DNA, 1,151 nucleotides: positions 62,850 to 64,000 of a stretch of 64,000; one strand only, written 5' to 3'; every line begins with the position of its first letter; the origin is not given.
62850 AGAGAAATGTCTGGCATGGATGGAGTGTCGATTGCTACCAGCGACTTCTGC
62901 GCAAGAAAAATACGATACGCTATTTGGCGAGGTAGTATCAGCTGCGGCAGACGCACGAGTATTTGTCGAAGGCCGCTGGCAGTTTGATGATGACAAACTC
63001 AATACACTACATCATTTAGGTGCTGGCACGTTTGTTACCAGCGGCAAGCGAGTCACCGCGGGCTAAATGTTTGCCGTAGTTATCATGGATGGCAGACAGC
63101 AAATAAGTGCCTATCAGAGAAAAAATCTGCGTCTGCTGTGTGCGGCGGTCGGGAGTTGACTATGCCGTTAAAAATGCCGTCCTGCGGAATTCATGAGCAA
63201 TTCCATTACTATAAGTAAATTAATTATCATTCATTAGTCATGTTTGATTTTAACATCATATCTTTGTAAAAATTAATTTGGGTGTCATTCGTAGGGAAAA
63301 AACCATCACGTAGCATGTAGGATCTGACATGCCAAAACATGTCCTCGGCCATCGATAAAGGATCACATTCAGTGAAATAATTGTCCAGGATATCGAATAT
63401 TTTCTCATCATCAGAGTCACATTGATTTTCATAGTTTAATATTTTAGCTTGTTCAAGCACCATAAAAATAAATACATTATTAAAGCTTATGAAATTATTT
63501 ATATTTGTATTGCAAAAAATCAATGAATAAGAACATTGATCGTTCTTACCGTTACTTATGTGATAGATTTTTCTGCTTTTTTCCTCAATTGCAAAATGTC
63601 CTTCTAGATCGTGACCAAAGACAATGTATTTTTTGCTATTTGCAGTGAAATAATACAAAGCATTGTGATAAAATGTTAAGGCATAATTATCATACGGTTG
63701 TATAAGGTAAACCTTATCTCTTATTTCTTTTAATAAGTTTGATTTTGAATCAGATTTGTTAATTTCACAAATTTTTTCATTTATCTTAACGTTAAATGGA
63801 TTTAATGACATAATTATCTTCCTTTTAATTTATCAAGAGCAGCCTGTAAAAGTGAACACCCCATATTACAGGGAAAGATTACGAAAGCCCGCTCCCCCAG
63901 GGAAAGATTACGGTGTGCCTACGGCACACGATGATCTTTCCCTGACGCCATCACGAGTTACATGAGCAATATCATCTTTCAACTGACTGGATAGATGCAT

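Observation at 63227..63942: AT-rich orphan gene with a structured repeat in its upstream region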

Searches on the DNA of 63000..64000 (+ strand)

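Call 4: search_dna_similar(query=window:63100-64000:+, collection=ecoli_genomes, mode=near, max_rows=30)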
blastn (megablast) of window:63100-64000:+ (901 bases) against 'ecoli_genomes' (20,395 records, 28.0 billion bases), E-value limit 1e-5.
Records with a match: 17; places in all: 17; records where one place covers at least 80% of the query: 8.
Genomes with a match: 17 of 5426; with a place that covers at least 80% of the query: 8. Places per genome that has any: lowest 1, median 1, highest 1. On chromosomes: 17 places; on plasmids: 0.
Best place of each record, by identity: >=99% 8; 95-99% 9.
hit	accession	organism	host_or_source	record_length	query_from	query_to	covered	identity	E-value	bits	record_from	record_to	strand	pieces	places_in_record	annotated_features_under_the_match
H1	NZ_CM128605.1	Escherichia coli strain E200086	Homo sapiens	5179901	1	901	100%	99.9%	0e+0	1659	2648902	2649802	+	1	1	SUKH-4 family immunity protein | putative toxin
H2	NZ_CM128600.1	Escherichia coli strain E400634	Homo sapiens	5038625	1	901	100%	99.9%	0e+0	1659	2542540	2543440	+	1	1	SUKH-4 family immunity protein | putative toxin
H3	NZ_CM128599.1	Escherichia coli strain E500002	Homo sapiens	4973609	1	901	100%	99.9%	0e+0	1659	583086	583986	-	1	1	SUKH-4 family immunity protein | putative toxin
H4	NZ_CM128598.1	Escherichia coli strain E600003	Homo sapiens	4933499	1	901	100%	99.9%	0e+0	1659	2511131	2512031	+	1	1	SUKH-4 family immunity protein | putative toxin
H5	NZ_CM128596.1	Escherichia coli strain 100117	Homo sapiens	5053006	1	901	100%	99.9%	0e+0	1659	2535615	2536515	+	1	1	SUKH-4 family immunity protein | putative toxin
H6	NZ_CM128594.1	Escherichia coli strain 100248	Homo sapiens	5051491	1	901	100%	99.9%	0e+0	1659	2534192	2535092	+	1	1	SUKH-4 family immunity protein | putative toxin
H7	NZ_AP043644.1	Escherichia coli strain AST85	Homo sapiens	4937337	1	901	100%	99.9%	0e+0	1659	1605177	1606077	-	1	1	SUKH-4 family immunity protein | RHS repeat-associated core domain-containing protein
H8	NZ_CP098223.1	Escherichia coli strain Z0117EC0005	Canis lupus familiaris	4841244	1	901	100%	99.8%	0e+0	1653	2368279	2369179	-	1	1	SUKH-4 family immunity protein | putative toxin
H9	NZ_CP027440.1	Escherichia coli strain 2012C-4502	Homo sapiens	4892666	770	813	5%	95.5%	8e-9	71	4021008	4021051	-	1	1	ISAs1-like element ISEc1 family transposase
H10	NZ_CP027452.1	Escherichia coli strain 2014C-3338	Homo sapiens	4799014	770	813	5%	95.5%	8e-9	71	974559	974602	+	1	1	ISAs1-like element ISEc1 family transposase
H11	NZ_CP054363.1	Escherichia coli strain SCU-171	Homo sapiens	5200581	770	813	5%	95.5%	8e-9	71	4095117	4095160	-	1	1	ISAs1-like element ISEc1 family transposase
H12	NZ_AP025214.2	Escherichia coli strain 2017.09.02CC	Homo sapiens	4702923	770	813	5%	95.5%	8e-9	71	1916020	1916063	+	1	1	ISAs1-like element ISEc1 family transposase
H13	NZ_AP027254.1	Escherichia coli strain JNE120442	Homo sapiens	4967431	770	813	5%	95.5%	8e-9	71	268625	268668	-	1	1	ISAs1-like element ISEc1 family transposase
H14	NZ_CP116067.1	Escherichia coli strain DETEC-S792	ICU staff rectal swab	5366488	770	813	5%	95.5%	8e-9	71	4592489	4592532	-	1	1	ISAs1-like element ISEc1 family transposase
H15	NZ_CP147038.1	Escherichia coli strain 21F61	river water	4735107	770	813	5%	95.5%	8e-9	71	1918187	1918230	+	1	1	ISAs1-like element ISEc1 family transposase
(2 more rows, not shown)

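Call 6: get_annotated_region(hit=H7, flank=12000)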
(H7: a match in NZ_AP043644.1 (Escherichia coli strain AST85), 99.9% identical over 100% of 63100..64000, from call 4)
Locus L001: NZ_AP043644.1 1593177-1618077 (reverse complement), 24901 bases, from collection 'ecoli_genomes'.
description: Escherichia coli strain AST85 chromosome, complete genome
organism: Escherichia coli strain AST85 (NCBI taxid 562)
replicon: chromosome; assembly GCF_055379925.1
host: Homo sapiens; source: -; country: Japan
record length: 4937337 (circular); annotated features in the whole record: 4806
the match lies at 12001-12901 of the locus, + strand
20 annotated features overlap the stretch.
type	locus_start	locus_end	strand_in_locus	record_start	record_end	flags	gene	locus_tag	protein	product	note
CDS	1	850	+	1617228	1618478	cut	-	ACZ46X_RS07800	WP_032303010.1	leucine-rich repeat domain-containing protein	-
CDS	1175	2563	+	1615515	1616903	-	narU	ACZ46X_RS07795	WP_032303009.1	nitrate/nitrite transporter NarU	-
CDS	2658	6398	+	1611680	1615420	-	narZ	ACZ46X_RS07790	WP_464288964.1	nitrate reductase Z subunit alpha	-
CDS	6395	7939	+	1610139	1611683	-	narH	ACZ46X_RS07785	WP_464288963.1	nitrate reductase subunit beta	-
CDS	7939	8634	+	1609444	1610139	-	narW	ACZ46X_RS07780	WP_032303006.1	nitrate reductase molybdenum cofactor assembly chaperone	-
CDS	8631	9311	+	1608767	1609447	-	narI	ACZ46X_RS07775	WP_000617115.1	respiratory nitrate reductase subunit gamma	-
CDS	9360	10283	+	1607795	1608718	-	yddE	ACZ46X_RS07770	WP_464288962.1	PhzF family isomerase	-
CDS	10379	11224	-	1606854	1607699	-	nhoA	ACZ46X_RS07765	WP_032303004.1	N-hydroxyarylamine O-acetyltransferase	-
CDS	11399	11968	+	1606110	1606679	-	yddH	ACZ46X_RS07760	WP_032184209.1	flavin reductase family protein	-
CDS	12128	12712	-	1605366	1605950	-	-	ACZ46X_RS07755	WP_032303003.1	SUKH-4 family immunity protein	-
CDS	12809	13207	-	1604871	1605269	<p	-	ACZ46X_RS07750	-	RHS repeat-associated core domain-containing protein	incomplete; partial in the middle of a contig; missing N-terminus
CDS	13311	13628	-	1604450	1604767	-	-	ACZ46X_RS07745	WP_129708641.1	hypothetical protein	-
CDS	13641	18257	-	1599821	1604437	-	-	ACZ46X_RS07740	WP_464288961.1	RHS repeat-associated core domain-containing protein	-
CDS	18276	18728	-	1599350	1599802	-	-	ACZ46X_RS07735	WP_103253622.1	DcrB-related protein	-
CDS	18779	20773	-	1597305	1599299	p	-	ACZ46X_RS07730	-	type VI secretion system Vgr family protein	internal stop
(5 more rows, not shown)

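Call 7: get_annotated_region(hit=H1, flank=12000)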
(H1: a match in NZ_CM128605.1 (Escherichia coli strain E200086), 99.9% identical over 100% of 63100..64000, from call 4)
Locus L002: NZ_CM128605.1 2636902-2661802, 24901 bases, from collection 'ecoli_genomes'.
description: Escherichia coli strain E200086 chromosome, whole genome shotgun sequence
organism: Escherichia coli strain E200086 (NCBI taxid 562)
replicon: chromosome; assembly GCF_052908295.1
host: Homo sapiens; source: stool; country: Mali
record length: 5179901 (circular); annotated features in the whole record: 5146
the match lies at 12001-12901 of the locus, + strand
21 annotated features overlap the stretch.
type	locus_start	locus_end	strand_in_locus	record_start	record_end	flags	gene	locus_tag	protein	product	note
CDS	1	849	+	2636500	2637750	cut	-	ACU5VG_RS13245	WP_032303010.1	leucine-rich repeat domain-containing protein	-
CDS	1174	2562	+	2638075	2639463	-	narU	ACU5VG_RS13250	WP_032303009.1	nitrate/nitrite transporter NarU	-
CDS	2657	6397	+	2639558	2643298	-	narZ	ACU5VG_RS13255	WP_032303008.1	nitrate reductase Z subunit alpha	-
CDS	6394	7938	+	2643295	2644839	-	narH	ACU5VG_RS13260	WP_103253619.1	nitrate reductase subunit beta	-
CDS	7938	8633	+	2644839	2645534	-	narW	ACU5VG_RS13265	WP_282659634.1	nitrate reductase molybdenum cofactor assembly chaperone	-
CDS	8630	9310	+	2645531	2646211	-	narI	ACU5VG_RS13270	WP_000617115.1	respiratory nitrate reductase subunit gamma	-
CDS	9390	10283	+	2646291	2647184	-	yddE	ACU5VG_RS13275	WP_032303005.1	PhzF family isomerase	-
CDS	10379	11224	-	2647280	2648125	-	nhoA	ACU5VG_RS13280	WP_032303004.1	N-hydroxyarylamine O-acetyltransferase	-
CDS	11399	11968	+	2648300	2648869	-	yddH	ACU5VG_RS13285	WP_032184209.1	flavin reductase family protein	-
CDS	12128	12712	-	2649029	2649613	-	-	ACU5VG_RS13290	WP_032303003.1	SUKH-4 family immunity protein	-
CDS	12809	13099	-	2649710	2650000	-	-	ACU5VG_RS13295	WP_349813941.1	putative toxin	-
CDS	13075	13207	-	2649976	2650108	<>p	-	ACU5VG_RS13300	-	RHS repeat-associated core domain-containing protein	incomplete; partial in the middle of a contig; missing N-terminus and C-terminus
CDS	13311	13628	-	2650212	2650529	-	-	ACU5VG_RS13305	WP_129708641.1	hypothetical protein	-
CDS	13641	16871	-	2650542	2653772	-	-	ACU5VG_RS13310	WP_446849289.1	RHS repeat-associated core domain-containing protein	-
CDS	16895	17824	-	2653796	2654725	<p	-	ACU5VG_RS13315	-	phage late control D family protein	incomplete; partial in the middle of a contig; missing C-terminus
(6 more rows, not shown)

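Call 9: get_annotated_region(hit=H9, flank=3000)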
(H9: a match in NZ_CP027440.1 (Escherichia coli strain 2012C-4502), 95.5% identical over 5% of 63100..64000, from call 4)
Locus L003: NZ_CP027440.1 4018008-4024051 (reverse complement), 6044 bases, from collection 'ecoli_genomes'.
description: Escherichia coli strain 2012C-4502 chromosome, complete genome
organism: Escherichia coli strain 2012C-4502 (NCBI taxid 562)
replicon: chromosome; assembly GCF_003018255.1
host: Homo sapiens; source: stool; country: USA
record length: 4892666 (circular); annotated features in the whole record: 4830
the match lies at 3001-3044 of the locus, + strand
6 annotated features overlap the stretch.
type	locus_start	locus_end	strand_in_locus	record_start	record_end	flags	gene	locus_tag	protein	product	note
CDS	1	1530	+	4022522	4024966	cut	fadE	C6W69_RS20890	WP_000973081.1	acyl-CoA dehydrogenase FadE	-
CDS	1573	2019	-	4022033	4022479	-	ivy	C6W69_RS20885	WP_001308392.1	Ivy family C-type lysozyme inhibitor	-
CDS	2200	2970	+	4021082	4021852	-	yafV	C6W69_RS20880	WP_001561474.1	2-oxoglutaramate amidase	-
CDS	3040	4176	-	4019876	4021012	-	-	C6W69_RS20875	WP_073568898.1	ISAs1-like element ISEc1 family transposase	-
CDS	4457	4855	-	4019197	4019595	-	-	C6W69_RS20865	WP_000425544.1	hypothetical protein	-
CDS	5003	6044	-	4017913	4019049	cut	-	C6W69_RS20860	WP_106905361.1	ISAs1 family transposase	-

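Call 21: search_dna_similar(query=window:63100-64000:+, collection=ecoli_genomes, mode=distant, max_rows=40, rows=spread)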
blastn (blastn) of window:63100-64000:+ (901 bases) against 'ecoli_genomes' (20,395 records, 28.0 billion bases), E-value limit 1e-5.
Records with a match: 47; places in all: 47; records where one place covers at least 80% of the query: 8.
Genomes with a match: 47 of 5426; with a place that covers at least 80% of the query: 8. Places per genome that has any: lowest 1, median 1, highest 1. On chromosomes: 47 places; on plasmids: 0.
Best place of each record, by identity: >=99% 8; 95-99% 9; 90-95% 30.
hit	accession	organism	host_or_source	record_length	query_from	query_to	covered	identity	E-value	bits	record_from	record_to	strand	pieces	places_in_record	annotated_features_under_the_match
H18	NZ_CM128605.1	Escherichia coli strain E200086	Homo sapiens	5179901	1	901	100%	99.9%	0e+0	1621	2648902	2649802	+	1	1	SUKH-4 family immunity protein | putative toxin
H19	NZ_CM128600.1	Escherichia coli strain E400634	Homo sapiens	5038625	1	901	100%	99.9%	0e+0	1621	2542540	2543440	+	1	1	SUKH-4 family immunity protein | putative toxin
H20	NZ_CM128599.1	Escherichia coli strain E500002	Homo sapiens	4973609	1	901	100%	99.9%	0e+0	1621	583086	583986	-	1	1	SUKH-4 family immunity protein | putative toxin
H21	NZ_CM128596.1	Escherichia coli strain 100117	Homo sapiens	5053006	1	901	100%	99.9%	0e+0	1621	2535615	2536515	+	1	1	SUKH-4 family immunity protein | putative toxin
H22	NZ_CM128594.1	Escherichia coli strain 100248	Homo sapiens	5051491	1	901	100%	99.9%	0e+0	1621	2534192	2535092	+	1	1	SUKH-4 family immunity protein | putative toxin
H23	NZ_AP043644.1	Escherichia coli strain AST85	Homo sapiens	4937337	1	901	100%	99.9%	0e+0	1621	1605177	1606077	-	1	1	SUKH-4 family immunity protein | RHS repeat-associated core domain-containing protein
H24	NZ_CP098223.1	Escherichia coli strain Z0117EC0005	Canis lupus familiaris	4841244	1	901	100%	99.8%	0e+0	1617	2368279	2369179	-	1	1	SUKH-4 family immunity protein | putative toxin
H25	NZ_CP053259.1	Escherichia coli strain GF3-3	Guinea fowl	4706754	849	901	6%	92.5%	5e-11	79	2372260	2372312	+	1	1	RHS repeat-associated core domain-containing protein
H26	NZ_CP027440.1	Escherichia coli strain 2012C-4502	Homo sapiens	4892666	770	813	5%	95.5%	7e-9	72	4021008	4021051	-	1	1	ISAs1-like element ISEc1 family transposase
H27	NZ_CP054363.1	Escherichia coli strain SCU-171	Homo sapiens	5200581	770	813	5%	95.5%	7e-9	72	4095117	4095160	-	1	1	ISAs1-like element ISEc1 family transposase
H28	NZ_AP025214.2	Escherichia coli strain 2017.09.02CC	Homo sapiens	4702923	770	813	5%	95.5%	7e-9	72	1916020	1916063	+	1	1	ISAs1-like element ISEc1 family transposase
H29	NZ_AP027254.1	Escherichia coli strain JNE120442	Homo sapiens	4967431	770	813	5%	95.5%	7e-9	72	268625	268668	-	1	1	ISAs1-like element ISEc1 family transposase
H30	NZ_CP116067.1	Escherichia coli strain DETEC-S792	ICU staff rectal swab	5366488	770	813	5%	95.5%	7e-9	72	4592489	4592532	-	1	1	ISAs1-like element ISEc1 family transposase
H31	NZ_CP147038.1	Escherichia coli strain 21F61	river water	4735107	770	813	5%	95.5%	7e-9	72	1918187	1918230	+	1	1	ISAs1-like element ISEc1 family transposase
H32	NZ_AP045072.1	Escherichia coli strain JNE112863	Homo sapiens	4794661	770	813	5%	95.5%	7e-9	72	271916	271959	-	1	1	ISAs1-like element ISEc1 family transposase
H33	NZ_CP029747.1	Escherichia coli strain 2016C-3878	Homo sapiens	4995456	8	53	5%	91.3%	3e-7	66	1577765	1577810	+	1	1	PAAR-like domain-containing protein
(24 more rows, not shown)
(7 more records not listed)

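Call 30: get_annotated_region(hit=H25, flank=3000)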
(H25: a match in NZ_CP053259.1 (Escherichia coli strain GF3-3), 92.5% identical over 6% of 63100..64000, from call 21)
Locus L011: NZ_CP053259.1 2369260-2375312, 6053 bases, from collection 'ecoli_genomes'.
description: Escherichia coli strain GF3-3 chromosome, complete genome
organism: Escherichia coli strain GF3-3 (NCBI taxid 562)
replicon: chromosome; assembly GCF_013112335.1
host: Guinea fowl; source: Caecum; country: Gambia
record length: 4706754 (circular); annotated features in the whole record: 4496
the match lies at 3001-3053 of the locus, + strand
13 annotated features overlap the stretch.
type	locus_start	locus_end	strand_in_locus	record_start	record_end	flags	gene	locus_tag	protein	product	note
CDS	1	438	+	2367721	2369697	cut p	-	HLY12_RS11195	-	alkyl/aryl-sulfatase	internal stop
CDS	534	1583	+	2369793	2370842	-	-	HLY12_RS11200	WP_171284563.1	GGDEF domain-containing protein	-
CDS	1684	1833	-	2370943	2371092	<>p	-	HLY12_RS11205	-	ISAs1 family transposase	incomplete; partial in the middle of a contig; missing N-terminus and C-terminus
CDS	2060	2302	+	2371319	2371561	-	-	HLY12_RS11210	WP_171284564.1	SymE family type I addiction module toxin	-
CDS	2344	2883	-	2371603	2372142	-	-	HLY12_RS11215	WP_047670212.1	hypothetical protein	-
CDS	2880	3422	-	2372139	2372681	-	-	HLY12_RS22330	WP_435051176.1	RHS repeat-associated core domain-containing protein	-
CDS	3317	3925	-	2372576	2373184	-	-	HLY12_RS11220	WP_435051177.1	hypothetical protein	-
CDS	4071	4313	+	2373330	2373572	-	-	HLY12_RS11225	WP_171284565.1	SymE family type I addiction module toxin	-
CDS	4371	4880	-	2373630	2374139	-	-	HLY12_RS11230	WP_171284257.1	SMI1/KNR4 family protein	-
CDS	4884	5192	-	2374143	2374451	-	-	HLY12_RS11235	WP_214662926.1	HNH endonuclease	-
CDS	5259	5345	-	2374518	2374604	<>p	-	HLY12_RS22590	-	RHS repeat-associated core domain-containing protein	incomplete; partial in the middle of a contig; missing N-terminus and C-terminus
CDS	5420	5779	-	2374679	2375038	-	-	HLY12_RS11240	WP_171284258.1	Imm8 family immunity protein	-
CDS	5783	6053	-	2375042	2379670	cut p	-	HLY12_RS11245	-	RHS repeat-associated core domain-containing protein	frameshifted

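Call 31: search_dna_similar(query=window:63893-63949:+, collection=ecoli_genomes, mode=distant, max_evalue=10, max_rows=40, rows=spread)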
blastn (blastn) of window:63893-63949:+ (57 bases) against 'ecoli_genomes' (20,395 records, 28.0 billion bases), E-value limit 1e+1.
Records with a match: 2824; places in all: 3208; records where one place covers at least 80% of the query: 9.
Genomes with a match: 2823 of 5426; with a place that covers at least 80% of the query: 9. Places per genome that has any: lowest 1, median 1, highest 7. On chromosomes: 3203 places; on plasmids: 5.
Best place of each record, by identity: >=99% 224; 95-99% 1031; 90-95% 1161; 80-90% 408.
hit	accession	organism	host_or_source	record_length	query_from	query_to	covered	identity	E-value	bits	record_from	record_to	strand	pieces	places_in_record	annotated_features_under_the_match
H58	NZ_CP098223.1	Escherichia coli strain Z0117EC0005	Canis lupus familiaris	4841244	1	57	100%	100.0%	3e-20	104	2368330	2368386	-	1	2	putative toxin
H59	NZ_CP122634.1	Escherichia coli strain ETEC4085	Sus scrofa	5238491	22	53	56%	100.0%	1e-6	59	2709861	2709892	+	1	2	none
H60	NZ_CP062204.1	Escherichia coli strain C311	Cow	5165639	22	53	56%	97.0%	2e-4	53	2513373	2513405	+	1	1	none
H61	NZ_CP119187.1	Escherichia coli strain PA11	missing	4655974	22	52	54%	100.0%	4e-6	57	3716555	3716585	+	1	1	none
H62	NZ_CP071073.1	Escherichia coli strain 3347558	Homo sapiens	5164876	22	54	58%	93.9%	2e-4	52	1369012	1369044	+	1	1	hypothetical protein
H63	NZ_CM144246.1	Escherichia coli strain CB7286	Homo sapiens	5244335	22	54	58%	93.9%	2e-4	52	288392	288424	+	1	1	hypothetical protein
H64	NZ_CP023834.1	Escherichia coli strain 4/2-1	Homo sapiens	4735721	22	53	56%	93.9%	2e-3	48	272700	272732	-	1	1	none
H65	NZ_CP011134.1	Escherichia coli VR50 strain VR50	Homo sapiens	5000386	22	53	56%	93.9%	2e-3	48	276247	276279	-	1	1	none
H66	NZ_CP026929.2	Escherichia coli strain CFS3246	Bos taurus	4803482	22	53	56%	93.9%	2e-3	48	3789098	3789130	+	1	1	none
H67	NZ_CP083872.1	Escherichia coli strain NDM5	Homo sapiens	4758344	22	53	56%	93.9%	2e-3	48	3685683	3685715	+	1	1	none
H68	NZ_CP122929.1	Escherichia coli strain ETEC1702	Sus scrofa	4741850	22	53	56%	93.9%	2e-3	48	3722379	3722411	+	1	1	none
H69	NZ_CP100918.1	Escherichia coli strain ET745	sediment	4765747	22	53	56%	93.9%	2e-3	48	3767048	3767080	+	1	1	none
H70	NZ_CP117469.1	Escherichia coli strain B-ZidR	Zidovudine-resistant strain obtained ...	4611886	22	53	56%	93.9%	2e-3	48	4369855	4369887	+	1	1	none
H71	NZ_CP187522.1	Escherichia coli strain XSLGL-2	Homo sapiens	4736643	22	53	56%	93.9%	2e-3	48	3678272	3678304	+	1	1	none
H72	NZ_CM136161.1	Escherichia coli strain PRO_A-1429-6M-A_ESBL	Homo sapiens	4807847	22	53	56%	93.9%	2e-3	48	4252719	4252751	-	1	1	none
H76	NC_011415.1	Escherichia coli SE11 strain SE11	-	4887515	22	52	54%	96.9%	7e-4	51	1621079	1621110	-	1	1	none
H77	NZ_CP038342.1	Escherichia coli O157:H7 strain H2495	Homo sapiens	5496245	22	52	54%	96.9%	7e-4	51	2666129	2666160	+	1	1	none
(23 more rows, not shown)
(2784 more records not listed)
